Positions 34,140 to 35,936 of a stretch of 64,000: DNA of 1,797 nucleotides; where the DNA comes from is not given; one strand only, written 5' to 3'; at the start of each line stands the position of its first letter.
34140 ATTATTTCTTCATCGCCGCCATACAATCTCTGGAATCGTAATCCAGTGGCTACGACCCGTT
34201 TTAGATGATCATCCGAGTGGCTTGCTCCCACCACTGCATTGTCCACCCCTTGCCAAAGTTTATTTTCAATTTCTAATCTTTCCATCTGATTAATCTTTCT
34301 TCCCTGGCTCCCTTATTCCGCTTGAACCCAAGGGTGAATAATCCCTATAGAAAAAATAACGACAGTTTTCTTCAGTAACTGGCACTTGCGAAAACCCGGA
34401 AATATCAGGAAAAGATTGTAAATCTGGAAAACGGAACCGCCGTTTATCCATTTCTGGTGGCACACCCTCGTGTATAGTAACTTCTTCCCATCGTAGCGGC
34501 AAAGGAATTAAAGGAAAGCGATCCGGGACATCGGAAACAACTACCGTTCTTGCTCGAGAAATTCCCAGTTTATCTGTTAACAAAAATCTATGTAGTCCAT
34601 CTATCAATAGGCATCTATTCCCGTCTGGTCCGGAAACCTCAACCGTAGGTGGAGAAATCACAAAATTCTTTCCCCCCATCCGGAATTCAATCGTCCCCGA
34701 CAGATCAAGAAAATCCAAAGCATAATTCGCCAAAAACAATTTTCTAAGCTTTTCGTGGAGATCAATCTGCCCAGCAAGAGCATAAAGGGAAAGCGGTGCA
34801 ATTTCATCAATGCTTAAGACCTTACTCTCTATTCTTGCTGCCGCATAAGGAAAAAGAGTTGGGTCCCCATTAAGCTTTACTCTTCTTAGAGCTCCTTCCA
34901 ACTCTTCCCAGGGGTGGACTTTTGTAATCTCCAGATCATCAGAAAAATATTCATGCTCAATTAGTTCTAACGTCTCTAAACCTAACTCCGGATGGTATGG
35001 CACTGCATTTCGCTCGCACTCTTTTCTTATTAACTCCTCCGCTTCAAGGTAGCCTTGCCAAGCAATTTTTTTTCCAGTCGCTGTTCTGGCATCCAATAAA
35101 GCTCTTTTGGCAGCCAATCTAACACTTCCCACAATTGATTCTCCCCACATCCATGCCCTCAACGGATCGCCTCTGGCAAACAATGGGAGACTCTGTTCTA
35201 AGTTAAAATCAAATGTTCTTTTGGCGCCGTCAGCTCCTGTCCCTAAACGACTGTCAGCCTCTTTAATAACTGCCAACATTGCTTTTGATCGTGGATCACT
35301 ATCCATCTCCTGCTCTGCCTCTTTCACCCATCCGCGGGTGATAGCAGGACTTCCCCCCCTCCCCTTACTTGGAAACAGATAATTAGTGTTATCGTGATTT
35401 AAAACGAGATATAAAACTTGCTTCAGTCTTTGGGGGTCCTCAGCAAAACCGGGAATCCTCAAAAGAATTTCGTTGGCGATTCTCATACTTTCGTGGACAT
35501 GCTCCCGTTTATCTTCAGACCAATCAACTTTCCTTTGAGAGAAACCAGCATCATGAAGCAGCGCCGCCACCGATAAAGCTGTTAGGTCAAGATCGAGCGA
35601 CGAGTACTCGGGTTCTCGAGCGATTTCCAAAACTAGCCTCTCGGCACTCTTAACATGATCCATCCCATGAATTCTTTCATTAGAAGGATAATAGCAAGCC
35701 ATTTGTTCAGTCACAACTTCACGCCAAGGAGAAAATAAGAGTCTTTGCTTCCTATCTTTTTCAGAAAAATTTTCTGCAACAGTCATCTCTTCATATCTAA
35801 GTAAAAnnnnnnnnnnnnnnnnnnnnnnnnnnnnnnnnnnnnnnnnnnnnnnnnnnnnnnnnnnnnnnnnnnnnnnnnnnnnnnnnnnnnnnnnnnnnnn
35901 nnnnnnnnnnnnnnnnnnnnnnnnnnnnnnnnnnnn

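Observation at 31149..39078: Complete thymidylate-supply island with an HD::Tmk fusion, a second large HD protein and two divergent Nudix genes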

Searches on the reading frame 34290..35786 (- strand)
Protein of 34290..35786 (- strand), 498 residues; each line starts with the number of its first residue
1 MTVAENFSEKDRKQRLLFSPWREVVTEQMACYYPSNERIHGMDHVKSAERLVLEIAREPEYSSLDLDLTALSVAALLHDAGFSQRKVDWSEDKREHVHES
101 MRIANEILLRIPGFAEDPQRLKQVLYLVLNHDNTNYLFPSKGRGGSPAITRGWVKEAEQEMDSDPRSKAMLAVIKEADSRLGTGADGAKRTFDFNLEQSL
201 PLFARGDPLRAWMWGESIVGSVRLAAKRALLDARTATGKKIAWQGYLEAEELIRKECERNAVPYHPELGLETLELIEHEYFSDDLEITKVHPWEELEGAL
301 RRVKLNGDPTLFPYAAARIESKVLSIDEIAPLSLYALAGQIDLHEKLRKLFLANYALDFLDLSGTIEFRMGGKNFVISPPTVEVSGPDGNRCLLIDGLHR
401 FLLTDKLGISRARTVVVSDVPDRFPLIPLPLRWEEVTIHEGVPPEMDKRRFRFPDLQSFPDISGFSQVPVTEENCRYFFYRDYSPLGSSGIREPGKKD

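Call 3: search_protein_families(library=pfam, proteins=[window:34290-35786:-], max_evalue=0.01)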
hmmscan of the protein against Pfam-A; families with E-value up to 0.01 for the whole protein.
window:34290-35786:- (498 aa): 2 families
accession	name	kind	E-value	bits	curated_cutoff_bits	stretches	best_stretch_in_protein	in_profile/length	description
PF24392.2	Parb-CE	-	1e-08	35.7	23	1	298-436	4-146/147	ParB CE domain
PF01966.28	HD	-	0.00055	20.6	22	1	43-131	3-85/116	HD domain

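Call 4: search_protein_families(library=ncbifam, proteins=[window:34290-35786:-], max_evalue=0.01)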
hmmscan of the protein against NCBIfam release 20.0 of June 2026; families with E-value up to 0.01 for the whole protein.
window:34290-35786:- (498 aa): 1 family
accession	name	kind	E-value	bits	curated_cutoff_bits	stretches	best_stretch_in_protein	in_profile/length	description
TIGR00277.1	HDIG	domain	0.00014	21.6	27.6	1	42-108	6-69/84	HDIG domain-containing metalloprotein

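Call 6: search_protein_families(library=padloc, proteins=[window:34290-35786:-], max_evalue=0.01)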
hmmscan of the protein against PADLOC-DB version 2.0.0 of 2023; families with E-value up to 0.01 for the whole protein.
window:34290-35786:- (498 aa): 0 families

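Call 7: search_protein_families(library=phrogs, proteins=[window:34290-35786:-], max_evalue=0.01)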
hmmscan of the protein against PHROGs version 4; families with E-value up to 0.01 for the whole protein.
window:34290-35786:- (498 aa): 1 family
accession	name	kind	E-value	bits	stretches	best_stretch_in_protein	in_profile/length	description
phrog_3921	-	unknown function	0.00013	22.4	1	17-131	6-112/227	-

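Call 8: find_homologous_proteins(query=window:34290-35786:-)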
Query window:34290-35786:- (498 aa): 41 proteins with E <= 0.001 among 8000 candidates.
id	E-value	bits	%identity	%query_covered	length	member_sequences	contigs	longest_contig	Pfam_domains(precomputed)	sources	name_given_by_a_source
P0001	1.7e-225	768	100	68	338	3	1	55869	PF24392.3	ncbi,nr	ncbi:hypothetical protein M1345_01740 [Patescibacteria group bacterium]|nr:hypothetical protein [Pat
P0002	1.7e-204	698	62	97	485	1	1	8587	PF24392.3,PF01966.29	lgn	-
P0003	3.9e-204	697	65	95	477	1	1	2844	PF24392.3,PF01966.29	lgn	-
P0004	7.2e-200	683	62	97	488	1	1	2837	PF24392.3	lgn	-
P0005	4.7e-194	664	60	96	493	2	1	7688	PF24392.3,PF01966.29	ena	-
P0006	1.5e-192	659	59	97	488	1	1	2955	PF24392.3,PF01966.29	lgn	-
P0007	1.5e-187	642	58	97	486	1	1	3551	PF24392.3,PF01966.29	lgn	-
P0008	5.3e-187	641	58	97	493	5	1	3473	PF24392.3,PF01966.29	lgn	-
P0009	3.9e-185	634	59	96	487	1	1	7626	PF24392.3,PF01966.29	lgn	-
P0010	3.2e-184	631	59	98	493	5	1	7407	PF24392.3,PF01966.29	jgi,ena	-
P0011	1.6e-182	626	58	97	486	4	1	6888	PF24392.3,PF01966.29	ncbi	-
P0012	8.1e-175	600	57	97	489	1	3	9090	PF24392.3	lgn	-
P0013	2.6e-147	510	50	95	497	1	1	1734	PF24392.3,PF01966.29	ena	-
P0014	5.4e-147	509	50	95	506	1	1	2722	PF24392.3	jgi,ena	-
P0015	8.9e-146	505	50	95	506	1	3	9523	PF24392.3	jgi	jgi:HD superfamily phosphodiesterase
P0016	1.8e-144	500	49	97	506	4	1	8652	PF24392.3,PF01966.29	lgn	-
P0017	2.1e-144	500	49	94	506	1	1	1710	PF24392.3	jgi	-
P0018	6.8e-142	492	50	95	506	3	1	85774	PF24392.3,PF01966.29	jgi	-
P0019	1.1e-141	491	49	94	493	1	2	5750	PF24392.3,PF01966.29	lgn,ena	-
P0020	6.6e-141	489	49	94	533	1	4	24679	PF24392.3,PF01966.29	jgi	-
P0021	5.4e-140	486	49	94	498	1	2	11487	PF24392.3,PF01966.29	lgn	-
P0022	1.1e-139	485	49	92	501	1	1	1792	PF24392.3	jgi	-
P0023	4.6e-134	466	47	95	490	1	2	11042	PF24392.3,PF01966.29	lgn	-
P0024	4.5e-133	463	49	91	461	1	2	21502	PF24392.3,PF01966.29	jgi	-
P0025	1.3e-130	455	46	95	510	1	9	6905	PF24392.3,PF01966.29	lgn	-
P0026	2.5e-128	447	46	96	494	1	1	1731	PF24392.3,PF01966.29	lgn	-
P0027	5.6e-117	410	44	95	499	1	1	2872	PF24392.3,PF01966.29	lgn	-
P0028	3.6e-116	407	42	95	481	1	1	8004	PF24392.3,PF01966.29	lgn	-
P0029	2.4e-107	378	42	92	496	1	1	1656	PF24392.3,PF01966.29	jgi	jgi:hypothetical protein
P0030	1.9e-105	372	40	95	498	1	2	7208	PF24392.3,PF01966.29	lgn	-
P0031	3.1e-100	354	39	91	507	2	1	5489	PF24392.3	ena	-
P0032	4.4e-100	354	39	95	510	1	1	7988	PF24392.3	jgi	jgi:hypothetical protein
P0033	5.0e-96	341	37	95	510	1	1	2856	PF24392.3,PF01966.29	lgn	-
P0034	8.1e-96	340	39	91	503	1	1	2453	PF24392.3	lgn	-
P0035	9.5e-93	330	39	91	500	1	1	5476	PF24392.3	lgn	-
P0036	2.1e-91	325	38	97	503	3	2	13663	PF24392.3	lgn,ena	-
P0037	8.7e-89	317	39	92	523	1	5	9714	PF24392.3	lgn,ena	-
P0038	4.1e-86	308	37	91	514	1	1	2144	PF24392.3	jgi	jgi:hypothetical protein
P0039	5.9e-86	307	36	91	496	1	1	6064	PF24392.3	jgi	jgi:hypothetical protein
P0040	1.8e-79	286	53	54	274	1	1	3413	PF24392.3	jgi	-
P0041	6.0e-69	251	32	95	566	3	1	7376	PF24392.3,PF01966.29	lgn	-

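Call 10: find_encoding_contigs(protein=P0018, flank=10000, max_places=2)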
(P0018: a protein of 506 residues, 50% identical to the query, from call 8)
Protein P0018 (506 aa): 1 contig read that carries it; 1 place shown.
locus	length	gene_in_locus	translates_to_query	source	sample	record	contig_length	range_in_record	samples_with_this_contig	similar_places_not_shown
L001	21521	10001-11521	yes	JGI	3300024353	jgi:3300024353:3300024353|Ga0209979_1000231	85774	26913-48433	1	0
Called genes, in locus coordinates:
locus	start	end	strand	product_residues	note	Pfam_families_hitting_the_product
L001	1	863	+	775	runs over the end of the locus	PF01804:Penicil_amidase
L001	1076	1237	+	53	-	PF12535:Nudix_N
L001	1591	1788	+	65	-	-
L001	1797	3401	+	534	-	PF00389:2-Hacid_dh, PF02826:2-Hacid_dh_C, PF19304:PGDH_inter, PF01842:ACT (weak)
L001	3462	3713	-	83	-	PF02518:HATPase_c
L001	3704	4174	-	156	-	PF00512:HisKA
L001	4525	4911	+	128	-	-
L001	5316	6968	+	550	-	PF22148:Fervidolysin_NPro-like, PF00082:Peptidase_S8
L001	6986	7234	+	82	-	-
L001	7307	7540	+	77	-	-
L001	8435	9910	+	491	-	PF13374:TPR_10 (faint), PF17874:TPR_MalT (faint), PF13432:TPR_16 (faint), PF00515:TPR_1 (faint), PF07719:TPR_2 (faint), PF13424:TPR_12 (weak), PF13424:TPR_12, PF13424:TPR_12, +7 more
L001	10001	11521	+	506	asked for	PF01966:HD, PF24392:Parb-CE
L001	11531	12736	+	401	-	PF01966:HD, PF02223:Thymidylate_kin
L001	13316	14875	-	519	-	PF13506:Glyco_transf_21, PF00535:Glycos_transf_2, PF13641:Glyco_tranf_2_3, PF13632:Glyco_trans_2_3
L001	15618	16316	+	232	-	PF00392:GntR, PF07729:FCD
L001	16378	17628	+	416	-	PF02812:ELFV_dehydrog_N, PF00208:ELFV_dehydrog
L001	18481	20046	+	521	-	PF01645:Glu_synthase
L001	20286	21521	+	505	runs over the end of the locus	PF13237:Fer4_10 (faint), PF14697:Fer4_21 (weak), PF12838:Fer4_7, PF13187:Fer4_9 (weak), PF00037:Fer4 (weak), PF04898:Glu_syn_central (weak), PF01645:Glu_synthase, PF04898:Glu_syn_central (weak), +2 more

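Call 11: find_encoding_contigs(protein=P0020, flank=10000, max_places=2)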
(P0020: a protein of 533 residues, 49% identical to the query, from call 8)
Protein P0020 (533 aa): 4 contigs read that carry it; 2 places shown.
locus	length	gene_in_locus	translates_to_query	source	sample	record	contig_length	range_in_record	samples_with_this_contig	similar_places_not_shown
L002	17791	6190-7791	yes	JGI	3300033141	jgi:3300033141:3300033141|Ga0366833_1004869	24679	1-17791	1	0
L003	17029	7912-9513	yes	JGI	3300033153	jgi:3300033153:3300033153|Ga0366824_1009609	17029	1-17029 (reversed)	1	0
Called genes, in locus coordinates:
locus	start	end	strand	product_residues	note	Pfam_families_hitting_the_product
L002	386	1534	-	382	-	PF01807:Zn_ribbon_DnaG, PF12705:PDDEXK_1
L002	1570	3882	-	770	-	PF00149:Metallophos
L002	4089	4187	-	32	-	-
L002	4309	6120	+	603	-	PF01381:HTH_3, PF12844:HTH_19, PF13443:HTH_26 (weak), PF13560:HTH_31, PF13374:TPR_10 (faint), PF07719:TPR_2 (faint), PF13424:TPR_12 (faint), PF00515:TPR_1 (faint), +1 more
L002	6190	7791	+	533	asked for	PF01966:HD, PF24392:Parb-CE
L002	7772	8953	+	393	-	PF01966:HD, PF02223:Thymidylate_kin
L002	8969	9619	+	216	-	-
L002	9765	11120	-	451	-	PF01966:HD, PF19276:HD_assoc_2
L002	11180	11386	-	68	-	-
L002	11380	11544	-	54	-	-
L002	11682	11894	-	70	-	-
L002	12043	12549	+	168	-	-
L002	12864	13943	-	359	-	-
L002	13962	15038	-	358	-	PF03796:DnaB_C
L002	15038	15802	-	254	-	-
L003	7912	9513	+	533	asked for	PF01966:HD, PF24392:Parb-CE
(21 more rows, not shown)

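Call 12: find_encoding_contigs(protein=P0036, flank=10000, max_places=2)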
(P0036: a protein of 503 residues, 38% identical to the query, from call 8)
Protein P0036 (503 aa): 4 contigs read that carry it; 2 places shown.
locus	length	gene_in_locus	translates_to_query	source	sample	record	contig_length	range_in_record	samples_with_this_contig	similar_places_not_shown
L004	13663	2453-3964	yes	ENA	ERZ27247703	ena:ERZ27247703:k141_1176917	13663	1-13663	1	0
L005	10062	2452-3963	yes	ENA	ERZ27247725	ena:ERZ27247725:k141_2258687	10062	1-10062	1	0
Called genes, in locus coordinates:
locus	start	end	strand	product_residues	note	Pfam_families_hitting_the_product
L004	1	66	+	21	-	?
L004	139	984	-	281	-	PF03462:PCRF, PF00472:RF-1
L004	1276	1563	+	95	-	PF02604:PhdYeFM_antitox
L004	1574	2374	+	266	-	PF02086:MethyltransfD12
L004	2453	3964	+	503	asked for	PF24392:Parb-CE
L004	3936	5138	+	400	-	PF01966:HD, PF02223:Thymidylate_kin, PF13238:AAA_18 (faint)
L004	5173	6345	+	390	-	-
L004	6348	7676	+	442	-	PF05598:DUF772, PF00293:NUDIX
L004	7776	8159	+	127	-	-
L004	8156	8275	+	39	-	-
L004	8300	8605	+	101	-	PF03683:UPF0175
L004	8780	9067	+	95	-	PF04365:BrnT_toxin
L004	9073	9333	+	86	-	PF12441:CopG_antitoxin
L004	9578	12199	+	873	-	PF04465:DUF499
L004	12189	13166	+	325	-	-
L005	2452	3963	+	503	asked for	PF24392:Parb-CE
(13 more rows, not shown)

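Call 15: find_related_loci(query=A1, collection=genome_contigs, flank=10000)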
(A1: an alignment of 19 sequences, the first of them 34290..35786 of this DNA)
Query A1 (498 aa) in genome_contigs; peptide patterns used: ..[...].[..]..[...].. (x = any residue, [..] = any of these).
17 stretches matched a pattern; 5 encode a relative of the query (tblastn E <= 1e-3); 5 distinct loci.
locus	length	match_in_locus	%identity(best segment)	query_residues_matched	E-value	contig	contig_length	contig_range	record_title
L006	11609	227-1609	37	40-492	3e-103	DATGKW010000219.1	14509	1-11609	MAG TPA_asm: Ktedonobacteraceae bacterium isolate SMAG_U9870 k141_601453, whole genome shotgun sequence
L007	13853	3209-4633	39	33-492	1e-95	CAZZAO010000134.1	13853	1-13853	MAG TPA_asm: uncultured Anaerolineaceae bacterium isolate SRP263991_co5_127 genome assembly, contig: NODE_8614_length_13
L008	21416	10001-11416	34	35-492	2e-86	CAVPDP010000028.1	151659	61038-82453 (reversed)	MAG: uncultured Chloroflexia bacterium isolate MFD00031.bin.2.123 genome assembly, contig: contig_7583, whole genome sho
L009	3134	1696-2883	31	29-418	2e-52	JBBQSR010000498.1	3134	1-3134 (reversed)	MAG: Ktedonobacterales bacterium isolate Co_metawrap_1765 Cmw_1765_k141_9107875_length_3134_cov_7.0000, whole genome sho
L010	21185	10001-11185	33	33-409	2e-49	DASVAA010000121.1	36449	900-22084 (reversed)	MAG TPA_asm: Ktedonobacterales bacterium isolate SMAG_U1939 k141_487938, whole genome shotgun sequence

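Call 16: search_solved_structures(query=A1, max_evalue=1, show_alignments=2)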
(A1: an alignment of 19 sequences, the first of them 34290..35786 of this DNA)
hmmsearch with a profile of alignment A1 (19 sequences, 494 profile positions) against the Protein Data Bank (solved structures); distinct sequences matched with E-value up to 1: 69 (the best 60 are shown).
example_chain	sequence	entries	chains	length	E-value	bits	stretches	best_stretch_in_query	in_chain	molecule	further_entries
2pq7_A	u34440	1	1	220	2.6e-05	25.9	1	5-69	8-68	Predicted HD superfamily hydrolase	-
2qgs_A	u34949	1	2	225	0.00055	21.6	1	15-106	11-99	Protein SE1688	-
3dto_A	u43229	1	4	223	0.0072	17.9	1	162-248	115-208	BH2835 protein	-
3b57_A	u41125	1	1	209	0.043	15.3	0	151-193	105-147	Lin1889 protein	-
3ecm_A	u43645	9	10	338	0.17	13.3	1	8-77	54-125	High affinity cAMP-specific and IBMX-insensitive 3',5'-cyclic phosphodiesterase 8A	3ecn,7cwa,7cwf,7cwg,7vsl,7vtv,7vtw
8yta_A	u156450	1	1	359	0.19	13.2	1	8-77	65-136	High affinity cAMP-specific and IBMX-insensitive 3',5'-cyclic phosphodiesterase 8A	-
3gw7_A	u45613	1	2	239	0.2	13.1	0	153-199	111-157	Uncharacterized protein yedJ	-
1udt_A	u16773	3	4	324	0.25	12.8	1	15-78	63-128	cGMP-specific 3',5'-cyclic phosphodiesterase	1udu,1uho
6vbi_A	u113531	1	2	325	0.25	12.8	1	15-78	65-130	cGMP-specific 3',5'-cyclic phosphodiesterase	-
2h40_A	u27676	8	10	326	0.25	12.8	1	15-78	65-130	cGMP-specific 3',5'-cyclic phosphodiesterase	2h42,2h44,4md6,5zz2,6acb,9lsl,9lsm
1rkp_A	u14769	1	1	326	0.25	12.8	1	15-78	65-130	cGMP-specific 3',5'-cyclic phosphodiesterase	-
3b2r_A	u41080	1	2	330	0.25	12.8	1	15-78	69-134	cGMP-specific 3',5'-cyclic phosphodiesterase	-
3jab_C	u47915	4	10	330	0.25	12.8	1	15-78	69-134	phosphodiesterase 5/6 chimera catalytic domain | cGMP-specific 3',5'-cyclic phosphodiesterase catalytic domain, Cone cGMP-specific 3',5'-cy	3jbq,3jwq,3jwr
8wkf_A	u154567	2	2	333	0.26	12.8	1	15-78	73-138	cGMP-specific 3',5'-cyclic phosphodiesterase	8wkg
6l6e_A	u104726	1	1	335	0.26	12.8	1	15-78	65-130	cGMP-specific 3',5'-cyclic phosphodiesterase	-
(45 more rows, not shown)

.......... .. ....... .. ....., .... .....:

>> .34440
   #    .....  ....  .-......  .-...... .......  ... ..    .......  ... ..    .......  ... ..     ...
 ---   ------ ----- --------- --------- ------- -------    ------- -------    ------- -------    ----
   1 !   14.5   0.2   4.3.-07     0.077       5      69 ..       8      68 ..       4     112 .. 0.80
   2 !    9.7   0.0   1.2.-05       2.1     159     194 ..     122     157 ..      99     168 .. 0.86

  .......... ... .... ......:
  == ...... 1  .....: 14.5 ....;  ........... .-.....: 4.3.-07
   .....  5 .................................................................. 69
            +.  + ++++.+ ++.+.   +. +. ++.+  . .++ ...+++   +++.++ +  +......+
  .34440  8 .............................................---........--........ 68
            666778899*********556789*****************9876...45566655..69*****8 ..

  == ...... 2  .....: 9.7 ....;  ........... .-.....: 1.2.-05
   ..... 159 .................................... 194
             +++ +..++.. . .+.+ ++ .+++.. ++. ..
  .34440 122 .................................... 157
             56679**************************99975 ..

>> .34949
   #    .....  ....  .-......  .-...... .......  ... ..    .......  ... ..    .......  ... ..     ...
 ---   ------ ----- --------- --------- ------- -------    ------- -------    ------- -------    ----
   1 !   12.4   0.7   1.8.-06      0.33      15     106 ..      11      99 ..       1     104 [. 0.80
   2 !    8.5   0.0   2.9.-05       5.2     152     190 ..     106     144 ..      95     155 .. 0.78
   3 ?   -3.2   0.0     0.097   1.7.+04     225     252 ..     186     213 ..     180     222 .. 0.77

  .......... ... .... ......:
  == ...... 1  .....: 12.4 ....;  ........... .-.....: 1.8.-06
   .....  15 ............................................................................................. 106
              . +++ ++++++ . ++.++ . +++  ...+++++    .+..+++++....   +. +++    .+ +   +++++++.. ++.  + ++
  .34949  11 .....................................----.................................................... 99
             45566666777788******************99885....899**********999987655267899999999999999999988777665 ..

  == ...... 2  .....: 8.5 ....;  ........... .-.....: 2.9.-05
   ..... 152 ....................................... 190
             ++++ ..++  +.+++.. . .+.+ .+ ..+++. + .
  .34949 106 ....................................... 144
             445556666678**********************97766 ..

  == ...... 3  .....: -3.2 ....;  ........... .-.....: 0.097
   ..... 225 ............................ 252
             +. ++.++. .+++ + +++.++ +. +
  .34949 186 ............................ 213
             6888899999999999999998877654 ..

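Call 18: find_encoding_contigs(protein=P0002, flank=10000, max_places=2)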
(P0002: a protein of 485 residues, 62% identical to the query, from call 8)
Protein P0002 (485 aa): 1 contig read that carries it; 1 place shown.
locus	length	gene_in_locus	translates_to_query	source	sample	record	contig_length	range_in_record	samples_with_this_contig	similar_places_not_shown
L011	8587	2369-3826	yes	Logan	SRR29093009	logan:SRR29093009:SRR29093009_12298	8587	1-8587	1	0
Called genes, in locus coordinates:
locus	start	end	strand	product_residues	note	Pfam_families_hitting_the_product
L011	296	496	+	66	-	-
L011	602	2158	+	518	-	-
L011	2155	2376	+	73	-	-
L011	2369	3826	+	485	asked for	PF01966:HD (weak), PF24392:Parb-CE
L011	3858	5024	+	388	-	PF01966:HD, PF02223:Thymidylate_kin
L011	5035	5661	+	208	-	PF00265:TK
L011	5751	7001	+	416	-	PF00464:SHMT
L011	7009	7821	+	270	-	PF00763:THF_DHG_CYH, PF02882:THF_DHG_CYH_C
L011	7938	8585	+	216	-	?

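Call 19: find_encoding_contigs(protein=P0012, flank=10000, max_places=2)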
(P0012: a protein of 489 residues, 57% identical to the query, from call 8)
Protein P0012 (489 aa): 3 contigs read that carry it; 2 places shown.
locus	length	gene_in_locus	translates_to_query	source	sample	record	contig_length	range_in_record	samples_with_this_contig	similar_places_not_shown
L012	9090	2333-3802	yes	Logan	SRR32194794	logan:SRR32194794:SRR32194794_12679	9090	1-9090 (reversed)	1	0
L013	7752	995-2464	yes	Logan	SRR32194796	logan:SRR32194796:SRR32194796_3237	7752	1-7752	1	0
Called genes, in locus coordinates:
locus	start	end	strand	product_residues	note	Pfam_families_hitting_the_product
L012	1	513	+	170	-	?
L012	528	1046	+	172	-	PF13521:AAA_28 (weak), PF02223:Thymidylate_kin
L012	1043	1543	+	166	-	-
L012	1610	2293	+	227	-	-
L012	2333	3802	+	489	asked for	PF24392:Parb-CE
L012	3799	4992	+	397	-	PF01966:HD (weak), PF02223:Thymidylate_kin, PF13238:AAA_18 (weak), PF01712:dNK (weak)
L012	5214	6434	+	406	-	PF00464:SHMT, PF00155:Aminotran_1_2 (weak), PF01212:Beta_elim_lyase (faint)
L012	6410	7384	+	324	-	PF00318:Ribosomal_S2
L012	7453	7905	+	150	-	PF00889:EF_TS, PF25025:EF-Ts_N, PF00889:EF_TS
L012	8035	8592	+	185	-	PF01765:RRF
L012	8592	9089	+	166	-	?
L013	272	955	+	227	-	-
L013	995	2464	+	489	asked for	PF24392:Parb-CE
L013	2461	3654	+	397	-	PF01966:HD (weak), PF02223:Thymidylate_kin, PF13238:AAA_18 (weak), PF01712:dNK (weak)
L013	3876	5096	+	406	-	PF00464:SHMT, PF00155:Aminotran_1_2 (weak), PF01212:Beta_elim_lyase (faint)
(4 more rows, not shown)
